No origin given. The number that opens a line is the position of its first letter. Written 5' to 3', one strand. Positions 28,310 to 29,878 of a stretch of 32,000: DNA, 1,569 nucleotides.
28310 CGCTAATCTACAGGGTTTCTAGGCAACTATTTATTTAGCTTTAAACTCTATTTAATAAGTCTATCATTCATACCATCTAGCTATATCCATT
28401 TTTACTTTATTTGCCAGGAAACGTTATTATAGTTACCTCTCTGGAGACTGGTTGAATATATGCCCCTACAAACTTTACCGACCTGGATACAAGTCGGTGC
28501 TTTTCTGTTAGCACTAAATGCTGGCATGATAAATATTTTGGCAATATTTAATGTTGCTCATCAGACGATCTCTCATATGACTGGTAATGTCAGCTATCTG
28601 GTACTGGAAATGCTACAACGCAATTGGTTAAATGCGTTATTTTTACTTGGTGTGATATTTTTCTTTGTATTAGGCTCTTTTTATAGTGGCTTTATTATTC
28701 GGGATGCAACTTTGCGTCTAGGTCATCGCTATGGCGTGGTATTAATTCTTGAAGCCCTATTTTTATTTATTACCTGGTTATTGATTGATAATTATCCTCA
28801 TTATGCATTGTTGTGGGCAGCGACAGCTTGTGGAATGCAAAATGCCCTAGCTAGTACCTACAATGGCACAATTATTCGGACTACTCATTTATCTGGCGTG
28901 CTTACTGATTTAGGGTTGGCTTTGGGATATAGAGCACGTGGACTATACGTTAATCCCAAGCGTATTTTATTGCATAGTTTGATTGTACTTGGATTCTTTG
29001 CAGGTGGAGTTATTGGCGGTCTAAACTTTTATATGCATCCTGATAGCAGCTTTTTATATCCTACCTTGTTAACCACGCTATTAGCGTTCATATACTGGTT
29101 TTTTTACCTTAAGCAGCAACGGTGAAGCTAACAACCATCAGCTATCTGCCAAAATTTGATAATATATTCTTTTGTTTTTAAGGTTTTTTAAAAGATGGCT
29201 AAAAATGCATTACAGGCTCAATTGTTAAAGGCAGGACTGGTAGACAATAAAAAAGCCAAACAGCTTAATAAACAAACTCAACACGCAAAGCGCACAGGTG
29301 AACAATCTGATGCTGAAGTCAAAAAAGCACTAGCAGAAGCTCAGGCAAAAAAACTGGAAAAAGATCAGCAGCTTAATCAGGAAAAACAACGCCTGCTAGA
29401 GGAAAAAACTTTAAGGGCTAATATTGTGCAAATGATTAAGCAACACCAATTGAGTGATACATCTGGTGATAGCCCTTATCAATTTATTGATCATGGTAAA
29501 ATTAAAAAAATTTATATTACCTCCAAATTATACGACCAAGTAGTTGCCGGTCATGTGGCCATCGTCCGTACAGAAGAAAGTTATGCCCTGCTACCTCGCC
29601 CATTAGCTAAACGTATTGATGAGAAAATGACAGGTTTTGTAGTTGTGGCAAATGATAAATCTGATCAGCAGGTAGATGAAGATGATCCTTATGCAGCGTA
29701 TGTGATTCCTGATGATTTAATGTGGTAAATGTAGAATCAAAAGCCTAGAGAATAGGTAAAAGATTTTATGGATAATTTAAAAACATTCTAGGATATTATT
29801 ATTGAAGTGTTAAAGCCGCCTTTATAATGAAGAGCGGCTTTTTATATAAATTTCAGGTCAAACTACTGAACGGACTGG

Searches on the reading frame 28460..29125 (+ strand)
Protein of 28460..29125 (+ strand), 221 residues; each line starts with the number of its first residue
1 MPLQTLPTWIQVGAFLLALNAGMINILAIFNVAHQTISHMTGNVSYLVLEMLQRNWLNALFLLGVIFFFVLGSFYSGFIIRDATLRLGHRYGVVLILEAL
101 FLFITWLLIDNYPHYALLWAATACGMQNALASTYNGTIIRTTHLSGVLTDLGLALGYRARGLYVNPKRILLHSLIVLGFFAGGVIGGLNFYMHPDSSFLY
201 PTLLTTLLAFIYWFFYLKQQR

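Call 6: search_protein_families(library=pfam, proteins=[window:28460-29125:+], max_evalue=0.01)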
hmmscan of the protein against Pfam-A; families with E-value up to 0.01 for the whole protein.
window:28460-29125:+ (221 aa): 1 family
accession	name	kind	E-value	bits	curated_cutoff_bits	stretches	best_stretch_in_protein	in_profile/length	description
PF06912.16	DUF1275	-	8.5e-36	124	25.4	1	14-210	2-192/193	Protein of unknown function (DUF1275)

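Call 11: find_encoding_contigs(protein=window:28460-29125:+, flank=10000, max_places=10)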
Protein window:28460-29125:+ (221 aa): 1 contig read that carries it; 1 place shown.
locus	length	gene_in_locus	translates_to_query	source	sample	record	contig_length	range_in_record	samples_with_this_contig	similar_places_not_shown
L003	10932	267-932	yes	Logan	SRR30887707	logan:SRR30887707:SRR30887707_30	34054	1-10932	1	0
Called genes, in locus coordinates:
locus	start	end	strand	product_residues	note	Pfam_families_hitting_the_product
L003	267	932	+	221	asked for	PF06912:DUF1275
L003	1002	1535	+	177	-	PF09831:DUF2058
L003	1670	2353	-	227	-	PF00215:OMPdecase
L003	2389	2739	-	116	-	PF06305:LapA_dom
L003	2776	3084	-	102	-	PF18291:HU-HIG (weak), PF00216:Bac_DNA_binding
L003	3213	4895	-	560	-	PF00575:S1, PF24682:OB_RRP5 (faint), PF00575:S1, PF23459:S1_RRP5 (weak), PF00575:S1, PF21710:Spt6_S1 (weak), PF23459:S1_RRP5 (weak)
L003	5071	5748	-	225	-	PF02224:Cytidylate_kin, PF13189:Cytidylate_kin2, PF13207:AAA_17 (faint)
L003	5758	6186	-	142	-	PF10604:Polyketide_cyc2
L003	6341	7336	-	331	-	PF20311:DUF6607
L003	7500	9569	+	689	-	PF07715:Plug, PF00593:TonB_dep_Rec_b-barrel, PF14905:OMP_b-brl_3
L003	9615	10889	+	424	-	PF14064:HmuY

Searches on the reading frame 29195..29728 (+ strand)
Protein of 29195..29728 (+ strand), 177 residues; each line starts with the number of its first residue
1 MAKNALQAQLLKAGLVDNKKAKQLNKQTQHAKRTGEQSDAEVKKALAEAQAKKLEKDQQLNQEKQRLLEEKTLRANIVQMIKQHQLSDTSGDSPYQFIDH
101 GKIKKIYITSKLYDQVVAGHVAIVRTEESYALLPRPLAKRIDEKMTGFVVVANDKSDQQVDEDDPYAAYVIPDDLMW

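Call 6: search_protein_families(library=pfam, proteins=[window:29195-29728:+], max_evalue=0.01)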
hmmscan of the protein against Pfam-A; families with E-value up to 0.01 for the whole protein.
window:29195-29728:+ (177 aa): 1 family
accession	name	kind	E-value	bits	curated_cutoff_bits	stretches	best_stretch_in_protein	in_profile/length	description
PF09831.14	DUF2058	-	7.7e-56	189.4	25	1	5-177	1-174/174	Uncharacterized protein conserved in bacteria (DUF2058)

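Call 31: find_encoding_contigs(protein=window:29195-29728:+, flank=10000, max_places=10)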
Protein window:29195-29728:+ (177 aa): 1 contig read that carries it; 1 place shown.
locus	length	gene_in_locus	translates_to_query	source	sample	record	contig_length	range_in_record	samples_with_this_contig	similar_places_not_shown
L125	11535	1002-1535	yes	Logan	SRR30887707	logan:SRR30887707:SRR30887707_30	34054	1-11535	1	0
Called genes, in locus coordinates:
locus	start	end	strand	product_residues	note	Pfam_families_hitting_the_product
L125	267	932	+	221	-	PF06912:DUF1275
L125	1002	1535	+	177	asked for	PF09831:DUF2058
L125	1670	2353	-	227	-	PF00215:OMPdecase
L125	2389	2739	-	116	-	PF06305:LapA_dom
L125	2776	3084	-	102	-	PF18291:HU-HIG (weak), PF00216:Bac_DNA_binding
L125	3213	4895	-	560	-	PF00575:S1, PF24682:OB_RRP5 (faint), PF00575:S1, PF23459:S1_RRP5 (weak), PF00575:S1, PF21710:Spt6_S1 (weak), PF23459:S1_RRP5 (weak)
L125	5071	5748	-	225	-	PF02224:Cytidylate_kin, PF13189:Cytidylate_kin2, PF13207:AAA_17 (faint)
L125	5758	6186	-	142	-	PF10604:Polyketide_cyc2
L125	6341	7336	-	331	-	PF20311:DUF6607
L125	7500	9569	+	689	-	PF07715:Plug, PF00593:TonB_dep_Rec_b-barrel, PF14905:OMP_b-brl_3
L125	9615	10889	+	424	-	PF14064:HmuY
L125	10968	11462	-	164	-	PF00383:dCMP_cyt_deam_1, PF14437:MafB19-deam, PF14439:Bd3614-deam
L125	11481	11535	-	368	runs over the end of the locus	PF00378:ECH_1, PF16113:ECH_2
